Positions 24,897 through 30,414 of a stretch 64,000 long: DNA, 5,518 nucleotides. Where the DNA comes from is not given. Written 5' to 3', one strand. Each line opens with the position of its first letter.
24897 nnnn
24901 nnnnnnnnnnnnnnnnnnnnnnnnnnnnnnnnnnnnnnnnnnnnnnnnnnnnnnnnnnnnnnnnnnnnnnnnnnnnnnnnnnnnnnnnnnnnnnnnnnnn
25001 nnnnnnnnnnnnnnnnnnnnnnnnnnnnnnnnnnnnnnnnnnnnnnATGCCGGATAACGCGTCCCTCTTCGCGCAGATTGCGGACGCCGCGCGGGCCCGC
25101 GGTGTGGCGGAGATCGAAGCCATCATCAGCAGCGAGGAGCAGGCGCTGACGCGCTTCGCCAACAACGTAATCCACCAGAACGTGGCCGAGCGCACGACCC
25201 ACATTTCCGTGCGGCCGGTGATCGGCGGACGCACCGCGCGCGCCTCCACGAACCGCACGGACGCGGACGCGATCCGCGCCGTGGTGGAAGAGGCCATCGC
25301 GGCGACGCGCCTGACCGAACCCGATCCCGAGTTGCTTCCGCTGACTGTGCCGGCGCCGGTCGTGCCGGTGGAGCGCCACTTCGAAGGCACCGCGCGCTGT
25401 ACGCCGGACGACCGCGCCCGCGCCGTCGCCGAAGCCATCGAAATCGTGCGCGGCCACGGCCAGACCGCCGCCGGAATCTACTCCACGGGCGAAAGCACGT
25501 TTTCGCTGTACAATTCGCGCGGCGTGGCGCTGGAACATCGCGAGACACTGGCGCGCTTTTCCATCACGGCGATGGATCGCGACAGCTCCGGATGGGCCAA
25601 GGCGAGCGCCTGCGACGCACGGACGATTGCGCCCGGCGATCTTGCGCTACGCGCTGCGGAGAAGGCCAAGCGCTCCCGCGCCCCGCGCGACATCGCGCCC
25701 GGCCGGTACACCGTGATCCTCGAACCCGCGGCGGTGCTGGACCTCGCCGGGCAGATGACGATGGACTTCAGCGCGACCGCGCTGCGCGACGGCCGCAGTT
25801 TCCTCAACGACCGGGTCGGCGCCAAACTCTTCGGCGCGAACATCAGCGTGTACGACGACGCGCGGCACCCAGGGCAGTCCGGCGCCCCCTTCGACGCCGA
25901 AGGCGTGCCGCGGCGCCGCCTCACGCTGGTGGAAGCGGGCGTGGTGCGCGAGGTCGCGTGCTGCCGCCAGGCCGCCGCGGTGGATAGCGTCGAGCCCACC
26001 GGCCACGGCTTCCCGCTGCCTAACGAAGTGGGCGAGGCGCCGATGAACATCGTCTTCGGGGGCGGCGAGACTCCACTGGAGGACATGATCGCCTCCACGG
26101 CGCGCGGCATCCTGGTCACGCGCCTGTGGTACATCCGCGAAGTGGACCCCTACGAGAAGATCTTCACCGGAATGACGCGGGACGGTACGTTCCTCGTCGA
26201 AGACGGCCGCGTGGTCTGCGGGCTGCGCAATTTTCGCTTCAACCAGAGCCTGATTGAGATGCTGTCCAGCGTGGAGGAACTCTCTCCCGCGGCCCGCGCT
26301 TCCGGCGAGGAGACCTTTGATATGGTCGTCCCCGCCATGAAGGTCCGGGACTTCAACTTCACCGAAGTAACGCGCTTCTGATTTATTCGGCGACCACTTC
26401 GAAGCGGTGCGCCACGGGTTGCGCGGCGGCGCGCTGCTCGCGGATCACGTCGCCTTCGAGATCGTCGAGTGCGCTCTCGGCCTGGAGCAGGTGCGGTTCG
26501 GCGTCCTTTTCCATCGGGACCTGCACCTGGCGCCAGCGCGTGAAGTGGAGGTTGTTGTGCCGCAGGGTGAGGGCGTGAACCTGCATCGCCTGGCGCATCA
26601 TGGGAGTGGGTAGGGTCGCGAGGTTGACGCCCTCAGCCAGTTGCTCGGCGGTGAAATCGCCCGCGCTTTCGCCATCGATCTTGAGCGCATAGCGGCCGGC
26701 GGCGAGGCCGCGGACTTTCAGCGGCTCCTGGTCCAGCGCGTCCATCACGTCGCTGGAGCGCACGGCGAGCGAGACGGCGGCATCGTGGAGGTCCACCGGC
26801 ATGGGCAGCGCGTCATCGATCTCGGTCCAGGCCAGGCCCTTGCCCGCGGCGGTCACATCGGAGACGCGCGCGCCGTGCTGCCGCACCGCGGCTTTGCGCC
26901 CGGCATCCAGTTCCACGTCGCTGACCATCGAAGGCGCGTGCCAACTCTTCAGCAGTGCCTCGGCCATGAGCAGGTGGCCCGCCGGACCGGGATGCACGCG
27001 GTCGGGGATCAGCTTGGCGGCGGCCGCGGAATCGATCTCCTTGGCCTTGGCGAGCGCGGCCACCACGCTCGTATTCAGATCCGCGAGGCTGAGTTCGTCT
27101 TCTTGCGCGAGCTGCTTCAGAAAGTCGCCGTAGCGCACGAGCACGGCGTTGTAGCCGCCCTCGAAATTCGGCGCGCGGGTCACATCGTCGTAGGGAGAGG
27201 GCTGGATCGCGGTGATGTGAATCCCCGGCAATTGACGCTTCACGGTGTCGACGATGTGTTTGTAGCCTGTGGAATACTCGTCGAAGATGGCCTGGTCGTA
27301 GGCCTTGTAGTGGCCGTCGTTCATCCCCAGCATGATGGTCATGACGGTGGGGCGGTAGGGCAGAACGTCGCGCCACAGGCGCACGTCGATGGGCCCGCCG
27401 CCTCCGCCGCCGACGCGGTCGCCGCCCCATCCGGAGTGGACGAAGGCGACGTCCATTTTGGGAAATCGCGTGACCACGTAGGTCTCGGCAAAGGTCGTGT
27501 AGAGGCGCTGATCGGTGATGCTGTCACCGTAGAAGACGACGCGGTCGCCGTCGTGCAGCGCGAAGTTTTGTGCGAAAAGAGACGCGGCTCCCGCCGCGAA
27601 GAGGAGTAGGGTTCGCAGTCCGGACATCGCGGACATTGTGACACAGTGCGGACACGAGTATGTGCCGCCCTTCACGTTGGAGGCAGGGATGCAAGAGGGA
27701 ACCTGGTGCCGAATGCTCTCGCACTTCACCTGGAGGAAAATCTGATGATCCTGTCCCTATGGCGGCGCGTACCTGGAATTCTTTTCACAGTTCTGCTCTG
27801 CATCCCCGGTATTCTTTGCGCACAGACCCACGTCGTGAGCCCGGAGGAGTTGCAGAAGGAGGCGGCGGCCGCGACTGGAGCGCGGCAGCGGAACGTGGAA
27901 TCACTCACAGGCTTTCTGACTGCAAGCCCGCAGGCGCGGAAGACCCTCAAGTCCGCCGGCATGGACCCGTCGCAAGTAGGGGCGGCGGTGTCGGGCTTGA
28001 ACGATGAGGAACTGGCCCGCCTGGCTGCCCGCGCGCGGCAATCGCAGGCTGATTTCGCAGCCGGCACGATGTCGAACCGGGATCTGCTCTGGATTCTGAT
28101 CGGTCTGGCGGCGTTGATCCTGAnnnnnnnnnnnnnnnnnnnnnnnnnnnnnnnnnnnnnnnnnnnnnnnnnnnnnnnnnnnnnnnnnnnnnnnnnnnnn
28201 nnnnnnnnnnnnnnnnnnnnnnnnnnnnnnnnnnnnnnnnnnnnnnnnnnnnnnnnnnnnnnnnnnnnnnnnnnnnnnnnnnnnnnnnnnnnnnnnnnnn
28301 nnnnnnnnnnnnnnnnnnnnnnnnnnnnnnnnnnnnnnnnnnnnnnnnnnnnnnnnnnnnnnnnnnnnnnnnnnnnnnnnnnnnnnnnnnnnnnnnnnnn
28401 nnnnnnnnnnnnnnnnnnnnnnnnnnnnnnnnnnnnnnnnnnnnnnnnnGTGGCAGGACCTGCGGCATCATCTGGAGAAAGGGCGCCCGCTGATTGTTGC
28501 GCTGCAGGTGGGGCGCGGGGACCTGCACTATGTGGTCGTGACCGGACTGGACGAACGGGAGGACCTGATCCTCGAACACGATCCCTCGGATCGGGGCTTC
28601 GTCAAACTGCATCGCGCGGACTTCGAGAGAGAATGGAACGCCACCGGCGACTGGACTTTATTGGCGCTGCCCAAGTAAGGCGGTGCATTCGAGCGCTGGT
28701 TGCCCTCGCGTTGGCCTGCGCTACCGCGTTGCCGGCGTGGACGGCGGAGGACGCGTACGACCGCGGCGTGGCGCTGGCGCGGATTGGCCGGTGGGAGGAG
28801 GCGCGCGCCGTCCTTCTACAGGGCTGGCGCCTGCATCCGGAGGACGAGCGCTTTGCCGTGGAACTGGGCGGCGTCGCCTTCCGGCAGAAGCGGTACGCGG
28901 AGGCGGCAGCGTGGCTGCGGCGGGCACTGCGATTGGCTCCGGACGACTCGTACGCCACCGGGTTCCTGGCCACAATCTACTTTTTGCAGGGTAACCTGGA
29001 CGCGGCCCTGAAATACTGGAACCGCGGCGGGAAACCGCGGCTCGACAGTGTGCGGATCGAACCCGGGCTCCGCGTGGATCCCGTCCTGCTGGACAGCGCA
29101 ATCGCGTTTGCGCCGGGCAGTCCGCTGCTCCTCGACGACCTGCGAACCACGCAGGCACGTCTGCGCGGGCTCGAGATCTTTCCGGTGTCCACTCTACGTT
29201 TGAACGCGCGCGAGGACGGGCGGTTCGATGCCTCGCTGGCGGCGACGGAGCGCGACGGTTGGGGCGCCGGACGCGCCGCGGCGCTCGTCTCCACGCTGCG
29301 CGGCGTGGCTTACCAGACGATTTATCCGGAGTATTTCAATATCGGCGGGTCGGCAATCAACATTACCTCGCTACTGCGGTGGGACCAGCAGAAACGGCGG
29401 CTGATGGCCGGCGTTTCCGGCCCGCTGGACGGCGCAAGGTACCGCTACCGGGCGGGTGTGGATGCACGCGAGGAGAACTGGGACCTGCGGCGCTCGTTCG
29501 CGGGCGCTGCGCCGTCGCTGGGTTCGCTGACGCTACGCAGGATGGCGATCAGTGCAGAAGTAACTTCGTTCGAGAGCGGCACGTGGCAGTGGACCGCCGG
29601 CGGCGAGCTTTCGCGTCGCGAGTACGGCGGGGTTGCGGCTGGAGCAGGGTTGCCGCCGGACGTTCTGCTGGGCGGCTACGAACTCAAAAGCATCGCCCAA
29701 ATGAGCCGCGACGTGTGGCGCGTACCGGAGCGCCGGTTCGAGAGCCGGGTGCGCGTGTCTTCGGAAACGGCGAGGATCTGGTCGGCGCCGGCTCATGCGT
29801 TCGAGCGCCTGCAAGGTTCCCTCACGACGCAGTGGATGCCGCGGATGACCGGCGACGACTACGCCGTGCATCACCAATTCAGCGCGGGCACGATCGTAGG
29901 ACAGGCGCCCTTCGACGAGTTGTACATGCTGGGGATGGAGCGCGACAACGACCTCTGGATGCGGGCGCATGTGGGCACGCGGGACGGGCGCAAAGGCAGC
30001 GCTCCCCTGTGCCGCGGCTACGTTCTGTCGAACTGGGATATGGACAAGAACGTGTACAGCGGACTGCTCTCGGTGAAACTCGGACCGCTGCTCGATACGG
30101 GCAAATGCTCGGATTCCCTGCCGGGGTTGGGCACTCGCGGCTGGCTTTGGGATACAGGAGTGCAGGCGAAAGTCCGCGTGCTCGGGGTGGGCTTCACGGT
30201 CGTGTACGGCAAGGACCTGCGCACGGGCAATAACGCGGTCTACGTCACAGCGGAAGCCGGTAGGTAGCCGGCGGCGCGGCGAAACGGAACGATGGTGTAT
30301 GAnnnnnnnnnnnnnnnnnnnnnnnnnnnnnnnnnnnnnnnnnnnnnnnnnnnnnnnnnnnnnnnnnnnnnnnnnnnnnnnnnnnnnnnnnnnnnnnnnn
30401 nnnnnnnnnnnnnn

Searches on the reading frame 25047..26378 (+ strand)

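Call 42: search_protein_families(library=pfam, proteins=[window:25047-26378:+], max_evalue=0.0001)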
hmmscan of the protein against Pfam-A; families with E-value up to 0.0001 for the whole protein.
window:25047-26378:+ (444 aa): 3 families
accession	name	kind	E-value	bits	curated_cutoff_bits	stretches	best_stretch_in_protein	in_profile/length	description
PF19289.4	PmbA_TldD_3rd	-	6.7e-45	153.4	22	1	218-439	1-219/220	PmbA/TldA metallopeptidase C-terminal domain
PF01523.21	PmbA_TldD_1st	-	1.6e-09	38.2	20.9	1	24-86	2-64/65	PmbA/TldA metallopeptidase domain 1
PF19290.4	PmbA_TldD_2nd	-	1.4e-06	29.2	20.9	1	122-210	9-108/109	PmbA/TldA metallopeptidase central domain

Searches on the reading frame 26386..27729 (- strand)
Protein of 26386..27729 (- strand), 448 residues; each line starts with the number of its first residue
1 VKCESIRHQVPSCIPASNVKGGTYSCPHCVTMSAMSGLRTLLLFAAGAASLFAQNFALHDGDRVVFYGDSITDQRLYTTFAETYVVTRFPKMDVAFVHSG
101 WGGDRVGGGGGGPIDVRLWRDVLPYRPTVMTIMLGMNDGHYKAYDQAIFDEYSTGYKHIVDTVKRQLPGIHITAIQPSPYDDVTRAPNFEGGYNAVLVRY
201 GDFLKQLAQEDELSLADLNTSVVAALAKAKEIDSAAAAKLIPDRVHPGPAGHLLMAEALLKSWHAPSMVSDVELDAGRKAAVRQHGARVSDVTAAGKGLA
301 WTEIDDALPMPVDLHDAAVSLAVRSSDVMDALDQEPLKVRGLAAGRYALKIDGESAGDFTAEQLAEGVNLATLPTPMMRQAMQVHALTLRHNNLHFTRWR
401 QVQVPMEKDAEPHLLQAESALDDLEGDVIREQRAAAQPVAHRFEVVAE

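Call 42: search_protein_families(library=pfam, proteins=[window:26386-27729:-], max_evalue=0.0001)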
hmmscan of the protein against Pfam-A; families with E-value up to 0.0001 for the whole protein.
window:26386-27729:- (448 aa): 2 families
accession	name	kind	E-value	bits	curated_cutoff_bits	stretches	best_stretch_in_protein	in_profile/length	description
PF13472.12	Lipase_GDSL_2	-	3.6e-20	73.6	32.9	1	66-252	1-176/178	GDSL-like Lipase/Acylhydrolase family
PF00657.28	Lipase_GDSL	-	1.1e-09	39.2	23.6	1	64-259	1-208/208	GDSL-like Lipase/Acylhydrolase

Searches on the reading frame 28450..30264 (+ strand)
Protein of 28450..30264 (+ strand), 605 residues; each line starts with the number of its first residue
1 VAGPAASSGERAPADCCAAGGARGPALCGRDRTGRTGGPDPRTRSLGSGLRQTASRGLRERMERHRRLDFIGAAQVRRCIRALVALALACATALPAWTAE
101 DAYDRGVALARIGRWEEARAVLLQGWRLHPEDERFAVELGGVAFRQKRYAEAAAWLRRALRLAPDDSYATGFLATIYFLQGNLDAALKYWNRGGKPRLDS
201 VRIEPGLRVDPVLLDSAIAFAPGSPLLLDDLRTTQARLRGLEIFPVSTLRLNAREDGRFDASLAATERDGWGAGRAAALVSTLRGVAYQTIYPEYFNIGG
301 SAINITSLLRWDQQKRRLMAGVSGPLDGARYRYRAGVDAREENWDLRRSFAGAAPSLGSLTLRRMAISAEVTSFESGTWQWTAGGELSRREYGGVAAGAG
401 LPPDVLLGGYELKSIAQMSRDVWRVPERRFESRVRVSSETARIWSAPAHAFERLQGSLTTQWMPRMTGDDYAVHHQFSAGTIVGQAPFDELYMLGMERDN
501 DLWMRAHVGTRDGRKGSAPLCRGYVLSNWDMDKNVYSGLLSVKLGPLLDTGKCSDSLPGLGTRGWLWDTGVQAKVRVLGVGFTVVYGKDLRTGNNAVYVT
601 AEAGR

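Call 42: search_protein_families(library=pfam, proteins=[window:28450-30264:+], max_evalue=0.0001)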
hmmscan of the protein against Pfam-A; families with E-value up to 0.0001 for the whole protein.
window:28450-30264:+ (605 aa): 8 families
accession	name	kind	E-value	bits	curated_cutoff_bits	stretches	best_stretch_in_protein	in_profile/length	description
PF07719.23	TPR_2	-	1.8e-12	46.8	27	1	138-166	6-34/34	Tetratricopeptide repeat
PF13432.12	TPR_16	-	9.7e-12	45.6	32.7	1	103-166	1-64/65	Tetratricopeptide repeat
PF14559.12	TPR_19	-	1.6e-10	41.6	25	1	143-189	1-47/68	Tetratricopeptide repeat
PF00515.34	TPR_1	-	1.8e-09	37.4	27.8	0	139-166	7-34/34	Tetratricopeptide repeat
PF13428.12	TPR_14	-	1.4e-08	35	23.5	0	138-175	6-43/44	Tetratricopeptide repeat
PF13424.12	TPR_12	-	5e-07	30.3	30.1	1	137-189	7-67/77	Tetratricopeptide repeat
PF13414.12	TPR_11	-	4e-06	26.9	26.8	0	144-166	5-27/42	TPR repeat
PF13374.12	TPR_10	-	3.6e-05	24.1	27.5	0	139-162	8-31/42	Tetratricopeptide repeat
